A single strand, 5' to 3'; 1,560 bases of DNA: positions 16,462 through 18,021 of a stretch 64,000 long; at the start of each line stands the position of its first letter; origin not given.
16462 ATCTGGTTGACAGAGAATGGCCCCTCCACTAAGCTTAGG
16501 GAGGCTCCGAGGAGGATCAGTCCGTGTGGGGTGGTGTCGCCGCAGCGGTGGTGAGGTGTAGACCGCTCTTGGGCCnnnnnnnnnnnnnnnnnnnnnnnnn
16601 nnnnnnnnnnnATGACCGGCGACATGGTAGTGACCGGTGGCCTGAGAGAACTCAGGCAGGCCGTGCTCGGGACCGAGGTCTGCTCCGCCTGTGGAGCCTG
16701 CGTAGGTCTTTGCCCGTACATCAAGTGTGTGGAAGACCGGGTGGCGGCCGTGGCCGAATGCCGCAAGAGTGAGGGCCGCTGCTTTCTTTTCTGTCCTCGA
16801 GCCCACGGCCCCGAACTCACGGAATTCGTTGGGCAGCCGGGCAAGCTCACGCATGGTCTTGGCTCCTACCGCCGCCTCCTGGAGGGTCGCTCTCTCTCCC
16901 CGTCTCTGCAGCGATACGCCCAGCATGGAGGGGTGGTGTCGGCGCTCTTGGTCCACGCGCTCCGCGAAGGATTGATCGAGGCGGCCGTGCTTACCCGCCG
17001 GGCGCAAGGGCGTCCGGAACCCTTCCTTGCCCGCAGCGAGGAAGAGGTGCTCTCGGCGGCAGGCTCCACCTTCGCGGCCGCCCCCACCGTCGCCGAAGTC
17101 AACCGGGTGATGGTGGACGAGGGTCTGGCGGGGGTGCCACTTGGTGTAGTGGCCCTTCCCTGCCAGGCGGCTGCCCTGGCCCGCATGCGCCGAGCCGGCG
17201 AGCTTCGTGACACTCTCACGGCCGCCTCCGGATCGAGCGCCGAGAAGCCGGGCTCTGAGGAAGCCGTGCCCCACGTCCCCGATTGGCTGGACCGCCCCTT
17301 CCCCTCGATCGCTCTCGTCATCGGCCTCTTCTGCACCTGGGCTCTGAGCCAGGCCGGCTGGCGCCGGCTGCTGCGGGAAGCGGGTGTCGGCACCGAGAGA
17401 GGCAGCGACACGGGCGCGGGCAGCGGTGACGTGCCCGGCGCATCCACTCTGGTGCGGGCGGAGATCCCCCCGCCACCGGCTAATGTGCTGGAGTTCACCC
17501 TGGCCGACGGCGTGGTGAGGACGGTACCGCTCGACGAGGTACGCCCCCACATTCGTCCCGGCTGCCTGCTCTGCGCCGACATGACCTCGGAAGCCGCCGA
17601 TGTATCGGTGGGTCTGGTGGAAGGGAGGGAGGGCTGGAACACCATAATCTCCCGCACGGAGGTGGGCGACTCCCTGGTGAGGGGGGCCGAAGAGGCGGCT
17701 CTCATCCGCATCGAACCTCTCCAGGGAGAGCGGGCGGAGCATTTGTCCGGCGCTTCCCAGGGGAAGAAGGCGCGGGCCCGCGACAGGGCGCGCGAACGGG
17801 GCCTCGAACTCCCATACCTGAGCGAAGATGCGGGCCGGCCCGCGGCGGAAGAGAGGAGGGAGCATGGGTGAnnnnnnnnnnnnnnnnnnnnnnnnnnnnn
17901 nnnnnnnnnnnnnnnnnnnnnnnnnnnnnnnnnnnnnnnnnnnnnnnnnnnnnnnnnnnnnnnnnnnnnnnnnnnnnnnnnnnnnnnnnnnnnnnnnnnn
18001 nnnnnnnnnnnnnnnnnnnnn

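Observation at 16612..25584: Nine-kb operon coupling an FrhB-like flavo-FeS protein, an indolepyruvate:Fd oxidoreductase pair, a three-subunit molybdenum hydroxylase and a NifS-like enzyme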

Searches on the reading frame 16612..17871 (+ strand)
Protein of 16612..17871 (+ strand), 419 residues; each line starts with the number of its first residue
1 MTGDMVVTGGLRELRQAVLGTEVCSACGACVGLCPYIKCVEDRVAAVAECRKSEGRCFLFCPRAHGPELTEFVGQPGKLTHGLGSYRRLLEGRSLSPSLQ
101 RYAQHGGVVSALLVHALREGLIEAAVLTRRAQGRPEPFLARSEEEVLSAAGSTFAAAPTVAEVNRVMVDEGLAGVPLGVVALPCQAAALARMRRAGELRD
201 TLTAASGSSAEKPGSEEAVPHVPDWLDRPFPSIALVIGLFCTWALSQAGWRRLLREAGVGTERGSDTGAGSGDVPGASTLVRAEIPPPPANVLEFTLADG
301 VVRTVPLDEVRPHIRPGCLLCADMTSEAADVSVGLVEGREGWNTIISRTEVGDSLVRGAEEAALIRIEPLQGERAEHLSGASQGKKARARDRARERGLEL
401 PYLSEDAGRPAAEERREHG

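Call 4: search_protein_families(library=pfam, proteins=[window:16612-17868:+], max_evalue=0.01)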
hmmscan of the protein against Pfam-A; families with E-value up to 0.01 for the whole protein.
window:16612-17868:+ (419 aa): 2 families
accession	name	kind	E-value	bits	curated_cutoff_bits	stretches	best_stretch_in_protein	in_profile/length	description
PF04432.18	FrhB_FdhB_C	-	2.3e-24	86.4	23.3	1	177-371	4-148/150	Coenzyme F420 hydrogenase/dehydrogenase, beta subunit C terminus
PF04422.18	FrhB_FdhB_N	-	1.9e-17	63.6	22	1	91-160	3-74/78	Coenzyme F420 hydrogenase/dehydrogenase, beta subunit N-term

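Call 5: search_protein_families(library=ncbifam, proteins=[window:16612-17868:+], max_evalue=0.01)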
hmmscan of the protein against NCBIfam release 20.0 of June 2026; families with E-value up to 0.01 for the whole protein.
window:16612-17868:+ (419 aa): 4 families
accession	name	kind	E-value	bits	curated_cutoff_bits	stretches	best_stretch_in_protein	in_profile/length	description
NF006807.0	PRK09325.1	subfamily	2e-39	135.4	269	2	82-193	3-114/283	coenzyme F420-reducing hydrogenase subunit beta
TIGR03289.1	frhB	equivalog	6.5e-33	114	331.5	2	83-193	1-111/275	coenzyme F420 hydrogenase subunit beta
NF006808.0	PRK09326.1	equivalog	4.3e-22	78.4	444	2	298-365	233-300/341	F420H2 dehydrogenase subunit F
NF040616.1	F420_dehyd_FpoF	exception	3.6e-20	72.2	475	2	298-365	232-299/337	F420H2 dehydrogenase subunit FpoF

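Call 10: find_encoding_contigs(protein=window:16612-17871:+, flank=10000, max_places=6)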
Protein window:16612-17871:+ (419 aa): 23 contigs read that carry it; 6 places shown.
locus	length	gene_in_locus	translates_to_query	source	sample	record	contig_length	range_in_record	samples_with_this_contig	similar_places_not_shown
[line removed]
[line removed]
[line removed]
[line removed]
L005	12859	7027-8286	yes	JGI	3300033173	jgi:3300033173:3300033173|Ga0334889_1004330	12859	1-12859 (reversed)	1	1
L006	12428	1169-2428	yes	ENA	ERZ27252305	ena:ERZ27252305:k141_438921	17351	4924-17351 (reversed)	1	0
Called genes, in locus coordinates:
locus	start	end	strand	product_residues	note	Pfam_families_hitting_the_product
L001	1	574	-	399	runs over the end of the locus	PF00155:Aminotran_1_2, PF00266:Aminotran_5, PF01053:Cys_Met_Meta_PP (weak), PF01212:Beta_elim_lyase (faint)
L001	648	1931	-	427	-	PF02812:ELFV_dehydrog_N, PF00208:ELFV_dehydrog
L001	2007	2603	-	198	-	PF01558:POR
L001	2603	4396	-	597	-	PF01855:POR_N, PF02776:TPP_enzyme_N (weak), PF02775:TPP_enzyme_C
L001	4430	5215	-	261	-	PF01177:Asp_Glu_race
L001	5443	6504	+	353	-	PF00155:Aminotran_1_2, PF01212:Beta_elim_lyase, PF01041:DegT_DnrJ_EryC1 (weak)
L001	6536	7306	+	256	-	PF00392:GntR, PF07729:FCD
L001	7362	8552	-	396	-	PF00155:Aminotran_1_2, PF00266:Aminotran_5, PF12897:Asp_aminotransf (weak), PF01053:Cys_Met_Meta_PP (weak)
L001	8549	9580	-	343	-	PF01557:FAA_hydrolase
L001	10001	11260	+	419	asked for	PF04422:FrhB_FdhB_N, PF04432:FrhB_FdhB_C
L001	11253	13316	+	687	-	PF01855:POR_N, PF02775:TPP_enzyme_C, PF00037:Fer4, PF12837:Fer4_6 (weak)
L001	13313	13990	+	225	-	PF01558:POR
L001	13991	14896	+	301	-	PF00941:FAD_binding_5, PF03450:CO_deh_flav_C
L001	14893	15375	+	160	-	PF00111:Fer2, PF13085:Fer2_3 (weak), PF01799:Fer2_2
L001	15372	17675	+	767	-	PF01315:Ald_Xan_dh_C, PF02738:MoCoBD_1, PF20256:MoCoBD_2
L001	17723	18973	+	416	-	PF00266:Aminotran_5, PF00155:Aminotran_1_2 (faint)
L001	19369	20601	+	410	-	PF13433:Peripla_BP_5, PF13458:Peripla_BP_6, PF01094:ANF_receptor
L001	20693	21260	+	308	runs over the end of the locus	PF02653:BPD_transp_2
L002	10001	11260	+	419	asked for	PF04422:FrhB_FdhB_N, PF04432:FrhB_FdhB_C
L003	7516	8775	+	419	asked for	PF04422:FrhB_FdhB_N, PF04432:FrhB_FdhB_C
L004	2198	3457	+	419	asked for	PF04422:FrhB_FdhB_N, PF04432:FrhB_FdhB_C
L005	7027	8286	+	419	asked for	PF04422:FrhB_FdhB_N, PF04432:FrhB_FdhB_C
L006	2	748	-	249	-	?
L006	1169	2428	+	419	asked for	PF04422:FrhB_FdhB_N, PF04432:FrhB_FdhB_C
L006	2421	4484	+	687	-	PF01855:POR_N, PF02775:TPP_enzyme_C, PF00037:Fer4, PF12837:Fer4_6 (weak)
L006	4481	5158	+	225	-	PF01558:POR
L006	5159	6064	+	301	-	PF00941:FAD_binding_5, PF03450:CO_deh_flav_C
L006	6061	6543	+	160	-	PF00111:Fer2, PF13085:Fer2_3 (weak), PF01799:Fer2_2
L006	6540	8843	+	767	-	PF01315:Ald_Xan_dh_C, PF02738:MoCoBD_1, PF20256:MoCoBD_2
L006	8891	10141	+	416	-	PF00266:Aminotran_5, PF00155:Aminotran_1_2 (faint)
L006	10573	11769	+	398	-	PF13433:Peripla_BP_5, PF13458:Peripla_BP_6, PF01094:ANF_receptor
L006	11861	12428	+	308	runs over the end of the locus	PF02653:BPD_transp_2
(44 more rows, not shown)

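Call 11: find_homologous_proteins(query=window:16612-17868:+, max_evalue=0.00001)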
Query window:16612-17868:+ (419 aa): 815 proteins with E <= 0.00001 among 8000 candidates; the best 120 are listed.
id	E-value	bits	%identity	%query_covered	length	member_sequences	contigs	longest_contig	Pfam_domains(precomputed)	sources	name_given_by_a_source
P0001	1.6e-132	460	57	98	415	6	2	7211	PF04432.19,PF04422.19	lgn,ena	-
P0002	5.5e-80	287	45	98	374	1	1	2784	PF04432.19,PF04422.19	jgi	jgi:coenzyme F420 hydrogenase subunit beta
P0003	1.7e-79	286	45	99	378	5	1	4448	PF04432.19,PF04422.19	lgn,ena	-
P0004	2.3e-79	285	46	96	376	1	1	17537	PF04432.19,PF04422.19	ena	-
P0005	9.1e-79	283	42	94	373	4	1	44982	PF04432.19,PF04422.19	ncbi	-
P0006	1.0e-77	280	46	94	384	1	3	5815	PF04432.19,PF04422.19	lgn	-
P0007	5.5e-76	274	40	94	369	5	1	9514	PF04432.19,PF04422.19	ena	-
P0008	2.3e-75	272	46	96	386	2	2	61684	PF04432.19,PF04422.19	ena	-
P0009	2.3e-75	272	45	94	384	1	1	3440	PF04432.19,PF04422.19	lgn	-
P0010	3.3e-75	272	44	97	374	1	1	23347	PF04432.19,PF04422.19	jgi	jgi:coenzyme F420 hydrogenase subunit beta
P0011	4.2e-75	271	40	94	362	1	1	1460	PF04432.19,PF04422.19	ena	-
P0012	8.6e-75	270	44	99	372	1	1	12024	PF04432.19,PF04422.19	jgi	jgi:coenzyme F420 hydrogenase subunit beta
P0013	1.1e-74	270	42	98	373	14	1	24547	PF04432.19,PF04422.19,PF00037.33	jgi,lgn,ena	-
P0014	5.8e-74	268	44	99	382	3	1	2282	PF04432.19,PF04422.19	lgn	-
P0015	3.6e-73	265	41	97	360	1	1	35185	PF04432.19,PF04422.19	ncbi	ncbi:MAG: Coenzyme F420 hydrogenase/dehydrogenase, beta subunit C-terminal domain [Dehalococcoidia b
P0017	4.7e-73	265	41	94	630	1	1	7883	PF00155.28,PF04432.19,PF04422.19,PF00266.26,PF01053.27,PF01041.24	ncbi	-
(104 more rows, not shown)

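Call 15: find_related_loci(query=A1, collection=genome_contigs, flank=10000)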
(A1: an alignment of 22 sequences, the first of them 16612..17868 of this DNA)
Query A1 (419 aa) in genome_contigs; peptide patterns used: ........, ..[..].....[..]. (x = any residue, [..] = any of these).
504 stretches matched a pattern; 478 encode a relative of the query (tblastn E <= 1e-3); the best 80 are kept; 80 distinct loci.
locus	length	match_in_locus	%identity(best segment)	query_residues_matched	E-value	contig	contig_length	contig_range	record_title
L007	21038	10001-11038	42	11-403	1e-85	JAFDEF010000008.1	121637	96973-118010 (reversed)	MAG: Deltaproteobacteria bacterium isolate Meg19_1012_Bin_503 Meg19_1012_Bin_503_scaffold_216, whole genome shotgun sequ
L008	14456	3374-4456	42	10-417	5e-82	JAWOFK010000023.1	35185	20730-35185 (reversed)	MAG: Dehalococcoidia bacterium isolate BLK6-1.bin.245 k191_2823402, whole genome shotgun sequence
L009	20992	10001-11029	41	10-402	7e-82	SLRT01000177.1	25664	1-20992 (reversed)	MAG: Syntrophomonadaceae bacterium isolate CSSed165cm_584 CSSed16-5cm-3682, whole genome shotgun sequence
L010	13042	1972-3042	35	7-407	2e-73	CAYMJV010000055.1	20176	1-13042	MAG TPA_asm: uncultured Syntrophaceae bacterium isolate binchicken_co378_81 genome assembly, contig: NODE_2047_length_20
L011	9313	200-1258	36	7-403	6e-73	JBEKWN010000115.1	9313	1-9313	MAG: Thermodesulfobacteriota bacterium isolate SPRUCE 629 SPRUCE_629_115, whole genome shotgun sequence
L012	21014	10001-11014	39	13-396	1e-72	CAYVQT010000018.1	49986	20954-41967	MAG TPA_asm: uncultured Dehalococcoidia bacterium isolate binchicken_co334_130 genome assembly, contig: NODE_1006_length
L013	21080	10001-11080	38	1-404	2e-72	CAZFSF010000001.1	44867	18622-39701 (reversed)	MAG TPA_asm: uncultured Desulfobacteraceae bacterium isolate SRP214966_co1_315 genome assembly, contig: NODE_1078_length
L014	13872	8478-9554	38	2-404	3e-72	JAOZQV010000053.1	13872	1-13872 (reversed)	MAG: Deltaproteobacteria bacterium isolate GMC6_bin_6_sub GMC6_4365_length_13872_cov_7.708258, whole genome shotgun sequ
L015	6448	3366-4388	39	10-395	5e-72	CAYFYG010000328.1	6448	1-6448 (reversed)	MAG TPA_asm: uncultured Dehalococcoidia bacterium isolate ERP108616_co1_86 genome assembly, contig: k119_1567005, whole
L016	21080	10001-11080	37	1-404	5e-72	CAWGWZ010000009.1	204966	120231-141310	MAG: uncultured delta proteobacterium isolate MFD04408.bin.3.38 genome assembly, contig: contig_15205, whole genome shot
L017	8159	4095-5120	37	2-389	1e-71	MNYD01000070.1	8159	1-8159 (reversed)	MAG: Dehalococcoidia bacterium CG2_30_46_19 cg2_3.0_scaffold_22712_c, whole genome shotgun sequence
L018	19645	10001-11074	37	7-408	2e-71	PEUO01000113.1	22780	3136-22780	MAG: Deltaproteobacteria bacterium CG03_land_8_20_14_0_80_45_14 CG03_land_8_20_14_0.80_scaffold_723_c, whole genome shot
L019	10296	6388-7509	38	2-417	2e-71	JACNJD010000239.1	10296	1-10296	MAG: Candidatus Desulfacyla euxinica NIOZ-UU_NODE_8159_length_10296_cov_43.9857, whole genome shotgun sequence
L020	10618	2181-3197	39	9-396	3e-71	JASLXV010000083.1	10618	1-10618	MAG: Dehalococcoidia bacterium isolate ETNP2_MAG_30 c_000001526429, whole genome shotgun sequence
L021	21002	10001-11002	40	10-388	5e-71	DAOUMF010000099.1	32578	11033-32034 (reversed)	MAG TPA_asm: Dehalococcoidia bacterium isolate W31_80 k127_728069, whole genome shotgun sequence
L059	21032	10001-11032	37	8-396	3e-68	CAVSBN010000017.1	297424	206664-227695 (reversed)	MAG: uncultured Chloroflexia bacterium isolate MFD04408.bin.2.187 genome assembly, contig: contig_4888, whole genome sho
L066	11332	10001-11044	37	5-397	1e-67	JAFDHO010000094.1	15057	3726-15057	MAG: Deltaproteobacteria bacterium isolate Meg22_1214_Bin_272 Meg22_1214_Bin_272_scaffold_13740, whole genome shotgun se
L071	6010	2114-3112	35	12-389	6e-68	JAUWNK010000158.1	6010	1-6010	MAG: Desulfobacteraceae bacterium isolate CSMAG_2422 CSMAG_2422_k141_124590_length_6010_cov_19.1268, whole genome shotgu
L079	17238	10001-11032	37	8-396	2e-67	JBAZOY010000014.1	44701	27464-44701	MAG: Syntrophales bacterium isolate SO_2017_SWC_17 scaffold_702_c2_LP-4_2017, whole genome shotgun sequence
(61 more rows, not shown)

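Call 23: find_encoding_contigs(protein=P0001, flank=10000, max_places=3)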
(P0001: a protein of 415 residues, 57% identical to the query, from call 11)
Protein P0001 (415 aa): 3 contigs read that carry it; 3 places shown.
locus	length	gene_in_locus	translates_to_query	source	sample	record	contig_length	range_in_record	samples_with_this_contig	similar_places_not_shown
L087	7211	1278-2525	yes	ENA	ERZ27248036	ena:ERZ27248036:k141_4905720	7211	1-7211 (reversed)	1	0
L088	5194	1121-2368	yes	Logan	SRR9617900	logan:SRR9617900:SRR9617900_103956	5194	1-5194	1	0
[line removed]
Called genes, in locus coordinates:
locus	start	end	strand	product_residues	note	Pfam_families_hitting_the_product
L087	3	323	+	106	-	?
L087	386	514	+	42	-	-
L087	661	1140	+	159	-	PF01979:Amidohydro_1, PF07969:Amidohydro_3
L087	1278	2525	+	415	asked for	PF04422:FrhB_FdhB_N, PF04432:FrhB_FdhB_C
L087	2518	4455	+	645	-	PF01855:POR_N (weak), PF02775:TPP_enzyme_C, PF00037:Fer4 (weak), PF12837:Fer4_6 (weak)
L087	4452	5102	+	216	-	PF01558:POR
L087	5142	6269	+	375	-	PF00155:Aminotran_1_2, PF00266:Aminotran_5, PF01212:Beta_elim_lyase (weak), PF01053:Cys_Met_Meta_PP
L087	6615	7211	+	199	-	?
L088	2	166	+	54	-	?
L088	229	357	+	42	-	-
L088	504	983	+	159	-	PF01979:Amidohydro_1, PF07969:Amidohydro_3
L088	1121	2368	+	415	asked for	PF04422:FrhB_FdhB_N, PF04432:FrhB_FdhB_C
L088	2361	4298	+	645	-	PF01855:POR_N (weak), PF02775:TPP_enzyme_C, PF00037:Fer4 (weak), PF12837:Fer4_6 (weak)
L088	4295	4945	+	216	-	PF01558:POR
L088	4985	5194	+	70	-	?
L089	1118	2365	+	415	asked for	PF04422:FrhB_FdhB_N, PF04432:FrhB_FdhB_C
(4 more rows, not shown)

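Call 24: find_encoding_contigs(protein=P0008, flank=10000, max_places=2)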
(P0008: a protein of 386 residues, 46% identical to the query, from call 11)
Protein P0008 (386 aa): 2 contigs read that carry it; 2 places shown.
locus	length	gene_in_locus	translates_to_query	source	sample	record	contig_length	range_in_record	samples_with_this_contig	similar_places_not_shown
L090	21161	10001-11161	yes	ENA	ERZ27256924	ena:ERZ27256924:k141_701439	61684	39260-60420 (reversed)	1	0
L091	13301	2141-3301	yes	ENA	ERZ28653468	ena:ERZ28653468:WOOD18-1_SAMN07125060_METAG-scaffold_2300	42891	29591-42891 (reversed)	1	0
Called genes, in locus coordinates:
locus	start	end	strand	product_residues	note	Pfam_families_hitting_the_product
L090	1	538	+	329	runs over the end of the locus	PF00005:ABC_tran, PF13304:AAA_21 (weak), PF13732:DrrA1-3_C (weak)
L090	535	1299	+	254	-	PF12679:ABC2_membrane_2, PF12698:ABC2_membrane_3 (weak), PF10920:DUF2705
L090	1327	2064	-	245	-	PF00106:adh_short, PF01370:Epimerase, PF08659:KR (weak), PF13460:NAD_binding_10 (weak), PF13561:adh_short_C2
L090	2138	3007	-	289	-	PF01634:HisG, PF08029:HisG_C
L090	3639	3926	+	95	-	-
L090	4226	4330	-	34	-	-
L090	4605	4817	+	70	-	-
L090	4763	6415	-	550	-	PF01564:Spermine_synth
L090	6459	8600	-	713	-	PF00580:UvrD-helicase, PF13604:AAA_30 (faint), PF01443:Viral_helicase1 (faint), PF13245:AAA_19, PF13361:UvrD_C, PF13538:UvrD_C_2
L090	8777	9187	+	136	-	PF01042:Ribonuc_L-PSP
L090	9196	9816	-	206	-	PF00440:TetR_N (weak), PF13977:TetR_C_6 (weak)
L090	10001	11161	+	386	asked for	PF04422:FrhB_FdhB_N, PF04432:FrhB_FdhB_C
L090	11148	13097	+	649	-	PF01855:POR_N (weak), PF02775:TPP_enzyme_C, PF00037:Fer4 (weak)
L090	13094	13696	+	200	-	PF01558:POR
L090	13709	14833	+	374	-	PF00155:Aminotran_1_2, PF00266:Aminotran_5, PF01053:Cys_Met_Meta_PP (weak)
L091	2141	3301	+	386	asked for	PF04422:FrhB_FdhB_N, PF04432:FrhB_FdhB_C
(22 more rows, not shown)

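Call 25: find_encoding_contigs(protein=P0005, flank=10000, max_places=2)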
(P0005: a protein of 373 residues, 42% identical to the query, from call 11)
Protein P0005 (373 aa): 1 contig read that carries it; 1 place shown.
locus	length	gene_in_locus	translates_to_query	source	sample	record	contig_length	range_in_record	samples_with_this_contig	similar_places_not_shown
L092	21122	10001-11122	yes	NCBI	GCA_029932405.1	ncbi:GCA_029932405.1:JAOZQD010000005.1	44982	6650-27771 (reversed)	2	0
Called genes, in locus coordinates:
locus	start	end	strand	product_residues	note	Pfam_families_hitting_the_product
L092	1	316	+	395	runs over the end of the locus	PF13458:Peripla_BP_6, PF01094:ANF_receptor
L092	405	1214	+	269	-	PF13476:AAA_23 (weak), PF00005:ABC_tran, PF12399:BCA_ABC_TP_C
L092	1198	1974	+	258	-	PF00005:ABC_tran, PF13304:AAA_21 (faint)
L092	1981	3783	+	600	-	PF00501:AMP-binding, PF23562:AMP-binding_C_3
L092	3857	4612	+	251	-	PF00753:Lactamase_B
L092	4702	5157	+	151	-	PF02502:LacAB_rpiB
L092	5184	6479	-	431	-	PF02788:RuBisCO_large_N (faint), PF00016:RuBisCO_large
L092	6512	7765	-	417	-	PF06792:UPF0261, PF23189:UPF0261_C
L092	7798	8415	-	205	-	PF00596:Aldolase_II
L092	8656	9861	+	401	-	PF00557:Peptidase_M24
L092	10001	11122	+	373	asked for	PF04422:FrhB_FdhB_N, PF04432:FrhB_FdhB_C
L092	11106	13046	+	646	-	PF17147:PFOR_II (weak), PF02775:TPP_enzyme_C, PF14697:Fer4_21 (weak), PF00037:Fer4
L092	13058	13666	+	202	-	PF01558:POR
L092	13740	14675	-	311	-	PF01180:DHO_dh, PF01207:Dus (faint), PF03060:NMO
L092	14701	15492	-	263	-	PF10418:DHODB_Fe-S_bind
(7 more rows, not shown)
